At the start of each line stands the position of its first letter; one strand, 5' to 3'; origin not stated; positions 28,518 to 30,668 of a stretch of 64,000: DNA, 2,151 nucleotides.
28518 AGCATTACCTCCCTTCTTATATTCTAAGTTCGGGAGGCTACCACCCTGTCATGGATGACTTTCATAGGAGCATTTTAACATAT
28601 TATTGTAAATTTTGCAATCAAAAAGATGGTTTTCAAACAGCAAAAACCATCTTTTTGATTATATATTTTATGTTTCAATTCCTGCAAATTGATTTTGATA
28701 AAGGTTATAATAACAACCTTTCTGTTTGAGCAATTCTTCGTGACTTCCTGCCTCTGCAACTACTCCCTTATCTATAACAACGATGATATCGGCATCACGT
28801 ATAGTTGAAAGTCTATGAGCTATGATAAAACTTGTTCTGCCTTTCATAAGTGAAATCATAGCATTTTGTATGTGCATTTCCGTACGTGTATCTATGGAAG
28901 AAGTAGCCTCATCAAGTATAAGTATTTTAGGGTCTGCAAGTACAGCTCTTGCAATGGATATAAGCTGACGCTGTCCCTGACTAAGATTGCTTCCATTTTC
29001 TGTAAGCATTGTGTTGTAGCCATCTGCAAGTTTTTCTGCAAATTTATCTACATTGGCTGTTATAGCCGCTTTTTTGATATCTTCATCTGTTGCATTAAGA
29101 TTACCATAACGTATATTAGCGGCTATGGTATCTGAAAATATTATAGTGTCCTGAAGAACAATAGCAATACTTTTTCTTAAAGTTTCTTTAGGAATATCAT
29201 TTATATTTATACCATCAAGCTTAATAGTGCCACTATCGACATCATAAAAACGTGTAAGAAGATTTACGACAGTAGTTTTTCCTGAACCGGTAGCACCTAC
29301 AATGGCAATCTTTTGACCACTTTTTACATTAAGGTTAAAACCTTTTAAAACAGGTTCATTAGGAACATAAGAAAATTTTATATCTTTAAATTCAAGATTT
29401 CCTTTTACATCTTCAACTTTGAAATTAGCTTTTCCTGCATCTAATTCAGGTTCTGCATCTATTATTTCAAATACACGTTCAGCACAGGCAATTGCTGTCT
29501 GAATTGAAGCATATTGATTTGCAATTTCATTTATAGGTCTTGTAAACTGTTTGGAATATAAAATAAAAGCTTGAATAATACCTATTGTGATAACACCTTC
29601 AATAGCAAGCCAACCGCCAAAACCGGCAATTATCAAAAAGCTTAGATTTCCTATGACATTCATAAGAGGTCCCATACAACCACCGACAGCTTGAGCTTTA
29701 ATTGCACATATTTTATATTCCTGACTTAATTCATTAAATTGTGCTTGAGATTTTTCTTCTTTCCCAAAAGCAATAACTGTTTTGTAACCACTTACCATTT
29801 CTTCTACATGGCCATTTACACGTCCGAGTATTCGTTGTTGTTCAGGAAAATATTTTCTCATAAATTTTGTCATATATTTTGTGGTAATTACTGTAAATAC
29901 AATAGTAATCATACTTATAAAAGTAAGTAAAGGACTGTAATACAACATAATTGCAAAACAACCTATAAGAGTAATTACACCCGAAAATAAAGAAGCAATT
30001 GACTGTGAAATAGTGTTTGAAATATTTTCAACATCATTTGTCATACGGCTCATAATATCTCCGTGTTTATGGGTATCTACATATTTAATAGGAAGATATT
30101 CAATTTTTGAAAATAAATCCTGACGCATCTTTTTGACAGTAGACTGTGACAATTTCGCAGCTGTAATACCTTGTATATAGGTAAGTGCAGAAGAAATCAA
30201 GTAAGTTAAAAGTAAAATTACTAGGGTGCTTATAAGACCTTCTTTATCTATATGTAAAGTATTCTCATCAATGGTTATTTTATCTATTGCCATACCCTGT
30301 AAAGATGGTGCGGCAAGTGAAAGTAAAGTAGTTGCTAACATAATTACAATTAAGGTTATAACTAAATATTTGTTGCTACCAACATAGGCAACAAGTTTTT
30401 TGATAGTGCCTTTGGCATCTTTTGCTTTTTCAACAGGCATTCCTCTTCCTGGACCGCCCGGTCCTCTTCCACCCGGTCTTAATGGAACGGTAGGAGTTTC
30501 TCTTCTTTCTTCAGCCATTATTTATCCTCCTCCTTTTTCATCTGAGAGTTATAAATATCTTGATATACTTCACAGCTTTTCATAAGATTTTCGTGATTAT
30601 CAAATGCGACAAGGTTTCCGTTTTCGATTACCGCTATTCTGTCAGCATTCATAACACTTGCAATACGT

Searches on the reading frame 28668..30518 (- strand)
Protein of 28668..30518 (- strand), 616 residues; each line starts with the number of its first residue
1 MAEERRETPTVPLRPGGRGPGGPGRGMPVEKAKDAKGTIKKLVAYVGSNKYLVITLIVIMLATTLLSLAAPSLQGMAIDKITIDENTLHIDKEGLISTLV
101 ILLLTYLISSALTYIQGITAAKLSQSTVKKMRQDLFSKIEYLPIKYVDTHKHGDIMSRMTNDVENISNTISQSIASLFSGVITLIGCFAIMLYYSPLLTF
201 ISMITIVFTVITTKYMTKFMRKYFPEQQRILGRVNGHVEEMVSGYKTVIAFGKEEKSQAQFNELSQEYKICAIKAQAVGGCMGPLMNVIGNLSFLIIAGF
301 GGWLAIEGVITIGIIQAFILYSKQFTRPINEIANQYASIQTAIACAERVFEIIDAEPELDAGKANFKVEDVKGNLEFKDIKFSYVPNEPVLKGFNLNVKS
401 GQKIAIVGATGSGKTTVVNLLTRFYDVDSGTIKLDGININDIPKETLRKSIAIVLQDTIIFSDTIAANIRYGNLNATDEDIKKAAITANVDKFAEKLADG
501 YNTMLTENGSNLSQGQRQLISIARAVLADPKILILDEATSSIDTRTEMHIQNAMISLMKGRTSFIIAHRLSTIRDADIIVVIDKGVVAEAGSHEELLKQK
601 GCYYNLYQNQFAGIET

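Call 17: find_encoding_contigs(protein=window:28668-30518:-, flank=4000, max_places=10)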
Protein window:28668-30518:- (616 aa): no gene with exactly this product is on record in the collection.

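Call 66: find_homologous_proteins(query=window:28668-30518:-, max_evalue=1e-50)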
Query window:28668-30518:- (616 aa): 7999 proteins with E <= 1e-50 among 8000 candidates; the best 120 are listed.
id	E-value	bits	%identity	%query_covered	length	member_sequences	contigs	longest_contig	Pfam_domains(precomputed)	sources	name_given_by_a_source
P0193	0.0e+0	1323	98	100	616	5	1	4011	PF06472.21,PF00005.34,PF00664.29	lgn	-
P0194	4.6e-274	928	68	100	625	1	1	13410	PF00005.34,PF00664.29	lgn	-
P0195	4.9e-274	928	70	96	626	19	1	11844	PF00005.34,PF00664.29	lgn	-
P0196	9.5e-274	927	68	100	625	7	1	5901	PF06472.21,PF00005.34,PF00664.29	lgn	-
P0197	2.6e-273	926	69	100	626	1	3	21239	PF00005.34,PF00664.29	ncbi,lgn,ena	-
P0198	1.8e-272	923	68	100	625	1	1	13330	PF00005.34,PF00664.29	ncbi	ncbi:MAG: ABC transporter ATP-binding protein [Ruminiclostridium sp.]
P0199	6.1e-271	918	69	97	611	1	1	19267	PF00005.34,PF00664.29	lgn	-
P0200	1.2e-270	917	69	97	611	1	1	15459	PF00005.34,PF00664.29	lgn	-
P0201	8.4e-269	911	69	97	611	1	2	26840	PF00005.34,PF00664.29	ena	-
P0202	1.3e-267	907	68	100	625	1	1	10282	PF06472.21,PF00005.34,PF00664.29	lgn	-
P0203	1.3e-265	900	66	100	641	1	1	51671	PF00005.34,PF00664.29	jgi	-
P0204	2.1e-265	900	66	100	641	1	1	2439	PF00005.34,PF00664.29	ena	-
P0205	1.7e-264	897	68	95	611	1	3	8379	PF06472.21,PF00005.34,PF00664.29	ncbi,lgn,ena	-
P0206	3.2e-264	896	66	95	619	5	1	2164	PF00005.34,PF00664.29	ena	-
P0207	1.7e-263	894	68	95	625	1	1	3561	PF06472.21,PF00005.34,PF00664.29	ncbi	-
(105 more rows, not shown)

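Call 67: find_encoding_contigs(protein=P0193, flank=3000, max_places=5)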
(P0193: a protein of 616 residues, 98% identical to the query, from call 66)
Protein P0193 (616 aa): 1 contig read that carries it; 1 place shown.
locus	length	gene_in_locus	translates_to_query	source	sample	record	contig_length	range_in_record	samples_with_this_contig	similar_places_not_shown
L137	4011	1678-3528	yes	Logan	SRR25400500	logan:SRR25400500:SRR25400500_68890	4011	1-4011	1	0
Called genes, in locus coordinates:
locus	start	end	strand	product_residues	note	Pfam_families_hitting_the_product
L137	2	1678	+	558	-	?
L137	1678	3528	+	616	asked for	PF00664:ABC_membrane, PF06472:ABC_membrane_2 (weak), PF00005:ABC_tran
